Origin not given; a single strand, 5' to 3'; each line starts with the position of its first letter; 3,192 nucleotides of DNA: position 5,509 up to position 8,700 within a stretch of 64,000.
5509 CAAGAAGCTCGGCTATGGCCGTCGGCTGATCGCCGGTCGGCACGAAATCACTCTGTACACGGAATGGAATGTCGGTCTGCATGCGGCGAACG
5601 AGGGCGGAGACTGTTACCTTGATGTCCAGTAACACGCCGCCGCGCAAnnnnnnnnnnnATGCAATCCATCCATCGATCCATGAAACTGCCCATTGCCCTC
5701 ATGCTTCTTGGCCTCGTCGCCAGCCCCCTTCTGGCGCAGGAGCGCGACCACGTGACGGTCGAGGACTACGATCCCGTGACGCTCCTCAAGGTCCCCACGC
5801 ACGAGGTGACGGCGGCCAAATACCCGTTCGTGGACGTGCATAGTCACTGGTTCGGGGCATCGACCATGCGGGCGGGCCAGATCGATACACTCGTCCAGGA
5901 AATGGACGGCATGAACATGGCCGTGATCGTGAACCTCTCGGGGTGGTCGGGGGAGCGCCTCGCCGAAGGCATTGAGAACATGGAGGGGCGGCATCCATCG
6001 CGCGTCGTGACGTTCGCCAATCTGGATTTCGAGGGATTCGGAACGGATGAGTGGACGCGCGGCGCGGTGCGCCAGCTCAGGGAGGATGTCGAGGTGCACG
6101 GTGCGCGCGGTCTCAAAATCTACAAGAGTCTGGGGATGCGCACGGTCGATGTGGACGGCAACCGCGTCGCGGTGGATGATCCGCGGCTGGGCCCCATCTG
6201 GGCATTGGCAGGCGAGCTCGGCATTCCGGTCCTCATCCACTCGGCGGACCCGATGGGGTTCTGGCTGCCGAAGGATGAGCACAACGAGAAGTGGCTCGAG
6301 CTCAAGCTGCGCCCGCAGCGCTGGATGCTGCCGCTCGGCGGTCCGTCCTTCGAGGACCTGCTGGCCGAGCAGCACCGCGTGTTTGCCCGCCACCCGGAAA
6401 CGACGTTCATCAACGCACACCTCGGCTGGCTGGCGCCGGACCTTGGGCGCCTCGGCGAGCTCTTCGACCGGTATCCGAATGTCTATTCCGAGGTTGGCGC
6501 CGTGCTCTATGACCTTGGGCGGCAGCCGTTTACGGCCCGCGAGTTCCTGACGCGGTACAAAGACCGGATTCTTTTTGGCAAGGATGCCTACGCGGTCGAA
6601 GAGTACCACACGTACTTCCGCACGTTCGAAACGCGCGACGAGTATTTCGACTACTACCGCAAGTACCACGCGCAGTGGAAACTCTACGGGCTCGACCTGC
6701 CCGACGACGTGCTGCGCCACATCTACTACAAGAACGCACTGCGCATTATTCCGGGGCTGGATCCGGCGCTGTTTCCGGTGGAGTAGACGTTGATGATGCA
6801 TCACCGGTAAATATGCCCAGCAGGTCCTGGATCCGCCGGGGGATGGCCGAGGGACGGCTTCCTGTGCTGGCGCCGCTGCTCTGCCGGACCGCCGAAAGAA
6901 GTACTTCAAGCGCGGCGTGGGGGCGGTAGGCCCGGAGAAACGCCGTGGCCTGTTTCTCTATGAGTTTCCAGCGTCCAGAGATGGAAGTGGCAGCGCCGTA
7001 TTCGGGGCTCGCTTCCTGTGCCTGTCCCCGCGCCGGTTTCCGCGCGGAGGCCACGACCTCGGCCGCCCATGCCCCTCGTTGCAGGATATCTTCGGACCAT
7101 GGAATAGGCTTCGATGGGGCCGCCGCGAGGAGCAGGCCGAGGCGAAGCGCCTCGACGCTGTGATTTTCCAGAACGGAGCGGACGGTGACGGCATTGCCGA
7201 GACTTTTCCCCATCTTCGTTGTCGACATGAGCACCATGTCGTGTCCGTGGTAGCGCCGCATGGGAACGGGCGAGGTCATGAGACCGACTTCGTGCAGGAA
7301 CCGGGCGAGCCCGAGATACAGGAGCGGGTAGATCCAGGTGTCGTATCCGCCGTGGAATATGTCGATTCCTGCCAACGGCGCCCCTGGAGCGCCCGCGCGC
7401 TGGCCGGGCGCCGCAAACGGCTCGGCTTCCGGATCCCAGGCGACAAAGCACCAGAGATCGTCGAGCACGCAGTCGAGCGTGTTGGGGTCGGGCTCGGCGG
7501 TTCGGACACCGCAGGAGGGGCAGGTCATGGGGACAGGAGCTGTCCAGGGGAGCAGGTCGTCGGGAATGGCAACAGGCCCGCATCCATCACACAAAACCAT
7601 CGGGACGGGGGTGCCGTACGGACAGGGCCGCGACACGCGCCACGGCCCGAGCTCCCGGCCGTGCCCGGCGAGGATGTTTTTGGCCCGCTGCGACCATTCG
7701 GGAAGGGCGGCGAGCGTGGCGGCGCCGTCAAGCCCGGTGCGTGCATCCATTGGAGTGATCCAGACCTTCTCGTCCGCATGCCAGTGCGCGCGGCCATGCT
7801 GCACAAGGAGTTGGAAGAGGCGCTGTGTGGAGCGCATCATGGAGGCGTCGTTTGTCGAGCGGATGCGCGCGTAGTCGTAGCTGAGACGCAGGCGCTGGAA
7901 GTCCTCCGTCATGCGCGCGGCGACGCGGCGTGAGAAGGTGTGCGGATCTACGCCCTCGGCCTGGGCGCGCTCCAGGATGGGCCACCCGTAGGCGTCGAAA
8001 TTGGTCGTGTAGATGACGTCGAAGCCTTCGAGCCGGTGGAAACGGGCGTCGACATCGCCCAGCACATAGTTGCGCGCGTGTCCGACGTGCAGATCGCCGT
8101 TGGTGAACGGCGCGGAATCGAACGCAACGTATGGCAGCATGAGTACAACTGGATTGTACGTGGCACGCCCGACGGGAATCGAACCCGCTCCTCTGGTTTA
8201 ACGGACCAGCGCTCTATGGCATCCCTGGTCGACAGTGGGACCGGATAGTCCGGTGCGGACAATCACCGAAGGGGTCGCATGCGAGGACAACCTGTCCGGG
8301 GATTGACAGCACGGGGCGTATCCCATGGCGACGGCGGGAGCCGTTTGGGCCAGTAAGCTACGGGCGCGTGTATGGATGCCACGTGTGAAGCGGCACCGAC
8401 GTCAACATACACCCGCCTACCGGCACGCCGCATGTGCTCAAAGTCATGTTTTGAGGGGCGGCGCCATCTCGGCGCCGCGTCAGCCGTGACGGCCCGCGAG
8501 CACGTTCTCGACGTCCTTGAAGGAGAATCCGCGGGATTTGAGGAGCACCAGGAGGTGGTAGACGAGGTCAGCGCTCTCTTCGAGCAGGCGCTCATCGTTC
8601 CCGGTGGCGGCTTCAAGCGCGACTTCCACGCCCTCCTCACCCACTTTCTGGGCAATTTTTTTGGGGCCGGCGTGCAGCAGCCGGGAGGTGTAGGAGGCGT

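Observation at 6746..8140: Minimal LeuRS-like class I synthetase paralogue (no CP1 editing domain, no C-terminal tRNA-binding domains) directly downstream of the tRNA-like RNA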

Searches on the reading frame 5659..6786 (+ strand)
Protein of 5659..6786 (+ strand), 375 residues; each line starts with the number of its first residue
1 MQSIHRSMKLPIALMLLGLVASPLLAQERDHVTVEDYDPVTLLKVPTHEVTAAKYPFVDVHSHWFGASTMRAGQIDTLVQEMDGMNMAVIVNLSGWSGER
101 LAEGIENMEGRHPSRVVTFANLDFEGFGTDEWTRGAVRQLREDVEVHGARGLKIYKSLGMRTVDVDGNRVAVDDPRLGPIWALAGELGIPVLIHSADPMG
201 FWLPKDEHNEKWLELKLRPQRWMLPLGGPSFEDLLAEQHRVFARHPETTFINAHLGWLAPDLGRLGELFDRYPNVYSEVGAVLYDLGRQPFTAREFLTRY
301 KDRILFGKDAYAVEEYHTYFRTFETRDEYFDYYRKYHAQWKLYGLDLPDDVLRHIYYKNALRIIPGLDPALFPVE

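Call 82: search_protein_families(library=padloc, proteins=[window:5659-6786:+], max_evalue=0.01)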
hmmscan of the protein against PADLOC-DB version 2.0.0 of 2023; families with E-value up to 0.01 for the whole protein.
window:5659-6786:+ (375 aa): 0 families
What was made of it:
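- On Anti-phage defence systems (PADLOC): No hit for the protein, a long homologue or the neighbouring amidohydrolase (call 82)
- Tried and rejected: PADLOC gave nothing (call 82).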

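Call 83: search_protein_families(library=pfam, proteins=[window:5659-6786:+], max_evalue=0.001)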
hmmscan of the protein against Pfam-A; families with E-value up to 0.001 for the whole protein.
window:5659-6786:+ (375 aa): 1 family
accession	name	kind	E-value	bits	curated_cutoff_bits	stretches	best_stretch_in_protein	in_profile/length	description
PF04909.20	Amidohydro_2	-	1.3e-21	78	26.4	1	129-363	87-286/289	Amidohydrolase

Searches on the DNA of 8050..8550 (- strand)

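Call 7: search_rna_families(source=window, start=8050, end=8550, threshold=evalue, max_evalue=10, show_alignments=3)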
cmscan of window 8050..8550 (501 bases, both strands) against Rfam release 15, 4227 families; matches with E-value up to 10: 2.
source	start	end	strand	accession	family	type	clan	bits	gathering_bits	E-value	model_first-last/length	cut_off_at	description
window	8172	8220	-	RF00005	tRNA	Gene; tRNA;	CL00001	21.8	29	0.047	10-63/71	no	tRNA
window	8116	8215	-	RF02553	YrlA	Gene; sRNA;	-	15.2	69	2.9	1-114/114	no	Y RNA-like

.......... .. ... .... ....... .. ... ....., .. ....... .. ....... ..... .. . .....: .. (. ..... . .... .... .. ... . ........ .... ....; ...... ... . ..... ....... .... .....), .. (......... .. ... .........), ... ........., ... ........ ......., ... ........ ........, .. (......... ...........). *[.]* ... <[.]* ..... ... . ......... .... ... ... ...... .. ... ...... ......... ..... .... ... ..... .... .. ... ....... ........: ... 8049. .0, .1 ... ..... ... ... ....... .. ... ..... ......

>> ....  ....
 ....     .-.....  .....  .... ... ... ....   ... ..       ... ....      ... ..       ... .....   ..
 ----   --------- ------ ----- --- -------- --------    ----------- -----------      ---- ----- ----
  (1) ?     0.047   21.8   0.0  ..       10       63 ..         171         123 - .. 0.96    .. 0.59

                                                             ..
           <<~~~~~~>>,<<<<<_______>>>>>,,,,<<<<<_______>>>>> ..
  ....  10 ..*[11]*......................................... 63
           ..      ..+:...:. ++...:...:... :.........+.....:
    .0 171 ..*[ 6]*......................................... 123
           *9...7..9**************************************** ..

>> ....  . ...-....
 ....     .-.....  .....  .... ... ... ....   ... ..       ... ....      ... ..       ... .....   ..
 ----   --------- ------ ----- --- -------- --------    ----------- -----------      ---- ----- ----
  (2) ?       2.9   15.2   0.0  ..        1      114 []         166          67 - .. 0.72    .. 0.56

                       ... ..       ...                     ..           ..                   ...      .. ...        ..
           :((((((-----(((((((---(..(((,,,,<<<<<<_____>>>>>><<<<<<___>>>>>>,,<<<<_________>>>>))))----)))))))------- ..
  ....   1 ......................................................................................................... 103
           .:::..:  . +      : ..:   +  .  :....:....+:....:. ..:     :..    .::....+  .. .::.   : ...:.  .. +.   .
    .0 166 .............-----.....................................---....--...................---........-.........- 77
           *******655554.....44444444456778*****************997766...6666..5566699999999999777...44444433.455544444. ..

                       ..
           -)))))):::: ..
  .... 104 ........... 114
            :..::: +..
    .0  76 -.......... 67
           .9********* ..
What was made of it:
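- On tRNA (Rfam RF00005 / ARAGORN): 21.8 bits against 29, and only for the 3' two-thirds (call 7).
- On tmRNA / YrlA / T-box / other Rfam families: Nothing else reaches E<=10 in 8050-8550 (call 7).
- Closest known: Synthetase-gene leaders that exploit tRNA recognition: thrS operator, T-box. Different: No T-box match was found (call 7).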

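Call 65: search_dna_similar(query=window:8161-8367:-, collection=plasmids, mode=distant, max_rows=10)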
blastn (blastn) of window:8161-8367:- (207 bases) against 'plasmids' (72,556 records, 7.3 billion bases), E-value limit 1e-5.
No match.
